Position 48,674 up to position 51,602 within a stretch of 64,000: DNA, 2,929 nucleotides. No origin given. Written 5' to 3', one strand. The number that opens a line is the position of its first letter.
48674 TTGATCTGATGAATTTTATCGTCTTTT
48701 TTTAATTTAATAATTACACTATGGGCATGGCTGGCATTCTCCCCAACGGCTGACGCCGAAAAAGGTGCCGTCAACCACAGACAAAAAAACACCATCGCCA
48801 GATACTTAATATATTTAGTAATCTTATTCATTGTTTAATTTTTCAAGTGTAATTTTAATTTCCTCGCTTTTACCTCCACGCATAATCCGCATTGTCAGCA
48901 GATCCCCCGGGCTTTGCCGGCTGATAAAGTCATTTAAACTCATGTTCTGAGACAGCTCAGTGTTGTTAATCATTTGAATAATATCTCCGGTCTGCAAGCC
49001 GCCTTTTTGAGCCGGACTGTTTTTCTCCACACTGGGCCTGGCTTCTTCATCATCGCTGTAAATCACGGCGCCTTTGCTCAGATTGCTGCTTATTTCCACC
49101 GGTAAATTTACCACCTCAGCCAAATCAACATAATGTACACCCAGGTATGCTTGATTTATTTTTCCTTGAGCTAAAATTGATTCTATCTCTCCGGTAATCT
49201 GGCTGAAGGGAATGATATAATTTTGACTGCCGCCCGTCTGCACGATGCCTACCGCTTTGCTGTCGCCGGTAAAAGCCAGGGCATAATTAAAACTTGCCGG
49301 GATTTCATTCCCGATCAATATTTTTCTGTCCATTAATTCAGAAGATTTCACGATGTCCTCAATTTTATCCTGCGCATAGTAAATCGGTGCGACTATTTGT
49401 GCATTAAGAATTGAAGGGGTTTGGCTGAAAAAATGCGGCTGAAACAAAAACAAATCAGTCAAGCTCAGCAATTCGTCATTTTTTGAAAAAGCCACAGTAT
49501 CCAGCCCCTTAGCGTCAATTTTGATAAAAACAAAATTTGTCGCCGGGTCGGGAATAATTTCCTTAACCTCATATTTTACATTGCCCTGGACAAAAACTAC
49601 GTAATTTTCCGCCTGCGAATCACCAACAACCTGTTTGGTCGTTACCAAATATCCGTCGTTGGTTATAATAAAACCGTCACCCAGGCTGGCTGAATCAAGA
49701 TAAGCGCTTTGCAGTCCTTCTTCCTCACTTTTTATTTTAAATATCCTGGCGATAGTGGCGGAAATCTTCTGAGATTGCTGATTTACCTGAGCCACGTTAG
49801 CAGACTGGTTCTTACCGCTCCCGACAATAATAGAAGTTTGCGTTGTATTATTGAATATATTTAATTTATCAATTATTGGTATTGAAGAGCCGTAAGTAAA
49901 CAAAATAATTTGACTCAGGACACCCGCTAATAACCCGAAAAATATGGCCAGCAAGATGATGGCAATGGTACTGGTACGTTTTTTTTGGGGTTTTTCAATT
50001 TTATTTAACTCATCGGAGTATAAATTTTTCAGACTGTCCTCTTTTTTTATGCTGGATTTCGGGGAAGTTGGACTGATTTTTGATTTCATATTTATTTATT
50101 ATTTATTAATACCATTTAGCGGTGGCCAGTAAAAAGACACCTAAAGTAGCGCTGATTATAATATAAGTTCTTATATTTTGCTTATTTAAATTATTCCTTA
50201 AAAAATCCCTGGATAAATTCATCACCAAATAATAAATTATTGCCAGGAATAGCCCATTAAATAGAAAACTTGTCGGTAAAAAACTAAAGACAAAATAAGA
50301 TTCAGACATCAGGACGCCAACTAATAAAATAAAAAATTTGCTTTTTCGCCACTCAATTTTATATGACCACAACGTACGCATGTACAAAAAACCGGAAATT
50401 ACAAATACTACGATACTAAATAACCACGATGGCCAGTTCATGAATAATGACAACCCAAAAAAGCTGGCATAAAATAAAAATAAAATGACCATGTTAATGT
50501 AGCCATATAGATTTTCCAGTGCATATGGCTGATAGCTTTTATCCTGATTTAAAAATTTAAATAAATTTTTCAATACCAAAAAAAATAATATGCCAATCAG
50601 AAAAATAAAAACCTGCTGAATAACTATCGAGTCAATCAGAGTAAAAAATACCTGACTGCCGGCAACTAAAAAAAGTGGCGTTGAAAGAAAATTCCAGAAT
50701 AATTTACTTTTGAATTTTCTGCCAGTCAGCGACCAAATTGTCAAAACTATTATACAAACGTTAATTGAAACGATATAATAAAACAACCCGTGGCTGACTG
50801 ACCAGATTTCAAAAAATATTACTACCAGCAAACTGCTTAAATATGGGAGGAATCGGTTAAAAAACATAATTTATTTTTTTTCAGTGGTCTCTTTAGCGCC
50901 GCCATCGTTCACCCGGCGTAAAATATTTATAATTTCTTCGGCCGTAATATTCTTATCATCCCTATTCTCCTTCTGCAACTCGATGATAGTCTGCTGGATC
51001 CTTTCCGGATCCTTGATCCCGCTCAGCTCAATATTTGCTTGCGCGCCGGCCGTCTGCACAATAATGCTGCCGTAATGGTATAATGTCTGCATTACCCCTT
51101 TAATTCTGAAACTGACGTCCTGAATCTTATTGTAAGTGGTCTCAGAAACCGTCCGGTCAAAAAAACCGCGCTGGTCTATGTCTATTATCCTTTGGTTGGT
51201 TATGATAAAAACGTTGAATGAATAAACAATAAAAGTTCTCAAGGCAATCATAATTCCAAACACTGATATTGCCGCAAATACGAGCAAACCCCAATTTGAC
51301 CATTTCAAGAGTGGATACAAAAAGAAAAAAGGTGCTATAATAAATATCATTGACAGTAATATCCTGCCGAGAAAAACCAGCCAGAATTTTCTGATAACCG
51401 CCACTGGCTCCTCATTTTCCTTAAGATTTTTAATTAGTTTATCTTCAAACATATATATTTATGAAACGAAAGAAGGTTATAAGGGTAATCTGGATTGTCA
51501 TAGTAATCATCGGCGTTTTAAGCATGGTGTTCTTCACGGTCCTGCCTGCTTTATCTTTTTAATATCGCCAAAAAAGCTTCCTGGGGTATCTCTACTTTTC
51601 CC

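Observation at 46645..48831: Subtilase fused to a 7-blade FG-GAP propeller encoded by near-identical in-frame 153-bp DNA tandem repeats, translationally coupled to GtrA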

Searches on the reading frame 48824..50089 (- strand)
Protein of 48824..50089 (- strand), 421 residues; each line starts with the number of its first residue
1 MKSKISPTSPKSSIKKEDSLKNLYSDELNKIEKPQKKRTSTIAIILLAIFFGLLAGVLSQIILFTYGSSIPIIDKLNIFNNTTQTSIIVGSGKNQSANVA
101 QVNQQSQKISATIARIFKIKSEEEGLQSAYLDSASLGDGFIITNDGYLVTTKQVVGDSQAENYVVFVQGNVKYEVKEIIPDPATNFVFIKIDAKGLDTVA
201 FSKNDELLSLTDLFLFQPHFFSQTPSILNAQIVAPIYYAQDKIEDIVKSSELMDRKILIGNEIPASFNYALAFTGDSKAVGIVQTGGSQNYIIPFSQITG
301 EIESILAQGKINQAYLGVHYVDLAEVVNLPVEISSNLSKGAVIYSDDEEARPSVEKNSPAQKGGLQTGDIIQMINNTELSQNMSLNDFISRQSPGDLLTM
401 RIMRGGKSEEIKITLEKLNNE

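Call 7: search_protein_families(library=pfam, proteins=[window:48824-50089:-], max_evalue=0.01)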
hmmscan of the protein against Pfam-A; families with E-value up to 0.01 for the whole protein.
window:48824-50089:- (421 aa): 5 families
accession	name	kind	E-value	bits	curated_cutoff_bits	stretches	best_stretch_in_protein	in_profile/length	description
PF13180.12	PDZ_2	-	1.1e-12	48.5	27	1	335-415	12-80/80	PDZ domain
PF17820.7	PDZ_6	-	1.7e-07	31.3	27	1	353-401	4-51/54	PDZ domain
PF13365.12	Trypsin_2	-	2e-05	25.8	27.6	1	137-225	1-95/144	Trypsin-like peptidase domain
PF00595.29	PDZ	-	3e-05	24.8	23.2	1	353-401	31-79/81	PDZ domain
PF19805.5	DUF6288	-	0.0042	16.7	26.3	1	353-416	7-77/402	Family of unknown function (DUF6288)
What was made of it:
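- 48824..50089 (-): Upstream membrane-anchored HtrA-like pseudoprotease with a PDZ domain. Its stop overlaps the subtilase start by 8 nt. PDZ_2 E 1.1e-12; Trypsin_2 falls below the Pfam cut-off (call 7).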

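Call 8: search_protein_families(library=ncbifam, proteins=[window:48824-50089:-], max_evalue=0.01)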
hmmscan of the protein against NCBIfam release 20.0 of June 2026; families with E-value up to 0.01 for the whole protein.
window:48824-50089:- (421 aa): 20 families
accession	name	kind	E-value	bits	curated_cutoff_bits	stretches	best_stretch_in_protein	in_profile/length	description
TIGR02037.1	degP_htrA_DO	subfamily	2.9e-27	95.7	416.2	2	285-419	205-331/434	Do family serine endopeptidase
NF047968.1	SerProtHtrA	equivalog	2.5e-23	83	470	2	283-415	234-357/357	serine protease HtrA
NF041521.1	HhoA_HhoB_HtrA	equivalog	9.5e-22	77.7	450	2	284-418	202-334/335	HhoA/HhoB/HtrA family serine endopeptidase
TIGR02038.1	protease_degS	equivalog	3.1e-20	72.6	422.95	2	288-417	229-348/351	outer membrane-stress sensor serine endopeptidase DegS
NF008147.1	PRK10898.1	equivalog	2.7e-18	66.3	408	2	289-418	231-350/352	outer membrane-stress sensor serine endopeptidase DegS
NF007526.1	PRK10139.1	equivalog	1e-11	44.2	756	1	97-417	56-361/456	serine endoprotease DegQ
NF008189.1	PRK10942.1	equivalog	5e-11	41.7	720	1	131-418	109-384/477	serine endoprotease DegP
TIGR00054.1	TIGR00054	equivalog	4.4e-07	29.1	147.55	1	353-420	208-273/421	RIP metalloprotease RseP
NF040960.1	MamE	equivalog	1e-06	27.6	800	0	353-413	473-533/659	magnetosome formation protease MamE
TIGR02860.1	spore_IV_B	equivalog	4.1e-06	26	305.25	1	355-418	121-183/402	SpoIVB peptidase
NF053637.1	SerProtHtrAspr2045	equivalog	5.6e-06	25.5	650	1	291-418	268-389/394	serine protease HtrA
NF041199.1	trx7_PDZ_seleno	equivalog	4e-05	22.7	300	1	354-414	210-389/390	Trx7/PDZ domain-containing (seleno)protein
TIGR00225.1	prc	subfamily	5.6e-05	22.4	218.6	1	319-417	32-133/335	C-terminal processing peptidase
TIGR03900.1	prc_long_Delta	hypoth_equivalog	6.8e-05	21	660.95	1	356-416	160-221/973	MXAN_5808 family serine peptidase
NF008046.0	PRK10779.1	equivalog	8.6e-05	21.8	477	1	353-416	228-290/450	sigma E protease regulator RseP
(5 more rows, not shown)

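Call 58: search_solved_structures(query=window:48824-50089:-, max_evalue=0.001, show_alignments=1)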
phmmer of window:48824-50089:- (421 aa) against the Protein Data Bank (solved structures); distinct sequences matched with E-value up to 0.001: 54.
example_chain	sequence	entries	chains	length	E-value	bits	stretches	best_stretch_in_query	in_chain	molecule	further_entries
22kg_A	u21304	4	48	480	1.4e-19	73.7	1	132-415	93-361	Probable periplasmic serine endoprotease DegP-like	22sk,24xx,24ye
7xs0_A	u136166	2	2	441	1.2e-18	70.6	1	134-419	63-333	Periplasmic serine endoprotease DegP-like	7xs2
5y2d_A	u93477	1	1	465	1.5e-18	70.3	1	134-419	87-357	Periplasmic serine endoprotease DegP-like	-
6z05_A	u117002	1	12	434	1.1e-16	64.1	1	134-415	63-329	DegQ family serine endoprotease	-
5y28_A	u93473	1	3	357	2.6e-16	62.9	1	134-416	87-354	Periplasmic serine endoprotease DegP-like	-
8k2y_A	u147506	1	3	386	5.8e-14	55.2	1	132-418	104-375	serine endoprotease DegP-like protein MucD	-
7co7_D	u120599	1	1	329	2e-12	50.2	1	133-409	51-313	AlgW protein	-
7co5_H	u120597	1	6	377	2.5e-12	49.8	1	133-409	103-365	AlgW protein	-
7co2_A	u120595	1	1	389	2.8e-12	49.7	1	133-409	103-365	AlgW protein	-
7co3_A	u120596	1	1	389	3.3e-12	49.4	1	133-409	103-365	AlgW protein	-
5jd8_A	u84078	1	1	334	6.3e-11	45.2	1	91-419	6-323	Periplasmic serine peptidase DegS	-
4ynn_A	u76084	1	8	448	1.4e-10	44.1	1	135-411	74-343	Protease DO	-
4a8a_A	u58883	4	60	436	1.7e-09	40.5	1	134-417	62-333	PERIPLASMIC PH-DEPENDENT SERINE ENDOPROTEASE DEGQ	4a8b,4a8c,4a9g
4yo1_A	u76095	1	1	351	1.9e-09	40.3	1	134-409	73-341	DegQ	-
3pv2_A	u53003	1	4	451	2.6e-09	39.9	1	134-407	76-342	DegQ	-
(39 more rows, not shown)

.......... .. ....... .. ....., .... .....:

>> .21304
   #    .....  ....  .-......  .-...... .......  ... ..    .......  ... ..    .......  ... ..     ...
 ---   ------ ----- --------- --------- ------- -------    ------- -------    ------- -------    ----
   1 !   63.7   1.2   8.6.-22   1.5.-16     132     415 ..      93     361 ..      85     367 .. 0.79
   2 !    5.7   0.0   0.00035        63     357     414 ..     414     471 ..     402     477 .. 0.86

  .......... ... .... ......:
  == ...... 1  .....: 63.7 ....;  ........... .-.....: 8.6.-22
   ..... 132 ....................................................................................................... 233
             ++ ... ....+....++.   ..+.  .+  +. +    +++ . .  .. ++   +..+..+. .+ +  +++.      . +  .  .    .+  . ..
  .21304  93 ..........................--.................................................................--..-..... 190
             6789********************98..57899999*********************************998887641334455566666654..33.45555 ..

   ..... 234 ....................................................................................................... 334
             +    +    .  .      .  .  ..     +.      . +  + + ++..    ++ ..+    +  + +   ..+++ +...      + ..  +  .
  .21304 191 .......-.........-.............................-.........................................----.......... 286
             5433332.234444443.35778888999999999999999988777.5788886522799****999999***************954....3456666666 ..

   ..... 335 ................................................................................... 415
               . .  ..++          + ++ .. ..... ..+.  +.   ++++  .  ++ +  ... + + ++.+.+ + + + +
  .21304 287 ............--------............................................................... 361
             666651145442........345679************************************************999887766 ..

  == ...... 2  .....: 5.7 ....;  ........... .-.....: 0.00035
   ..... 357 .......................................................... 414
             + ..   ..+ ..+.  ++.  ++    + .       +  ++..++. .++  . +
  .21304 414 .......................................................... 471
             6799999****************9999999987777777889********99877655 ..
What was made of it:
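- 48824..50089 (-): In the alignment to a DegP-like protein, His is replaced by Gln, Asp by Asn, and GNSGG by GNEIP (call 58).
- On HtrA/DegP serine protease (upstream neighbour): His is replaced by Gln, Asp by Asn, and GNSGG by GNEIP (call 58).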

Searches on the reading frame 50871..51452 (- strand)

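Call 7: search_protein_families(library=pfam, proteins=[window:50871-51452:-], max_evalue=0.01)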
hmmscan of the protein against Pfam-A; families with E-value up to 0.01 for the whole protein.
window:50871-51452:- (193 aa): 4 families
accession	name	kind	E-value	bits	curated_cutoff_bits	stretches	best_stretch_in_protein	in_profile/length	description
PF03703.20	bPH_2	-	3.1e-08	34.2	22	1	80-156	4-78/78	Bacterial PH domain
PF14470.12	bPH_3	-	5.8e-06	27.1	23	1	77-126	20-63/95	Bacterial PH domain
PF06011.17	TRP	-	0.00099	18.5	28.5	1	13-87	183-257/426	Transient receptor potential (TRP) ion channel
PF08000.17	bPH_1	-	0.0059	17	27.7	1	81-158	42-120/122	Bacterial PH domain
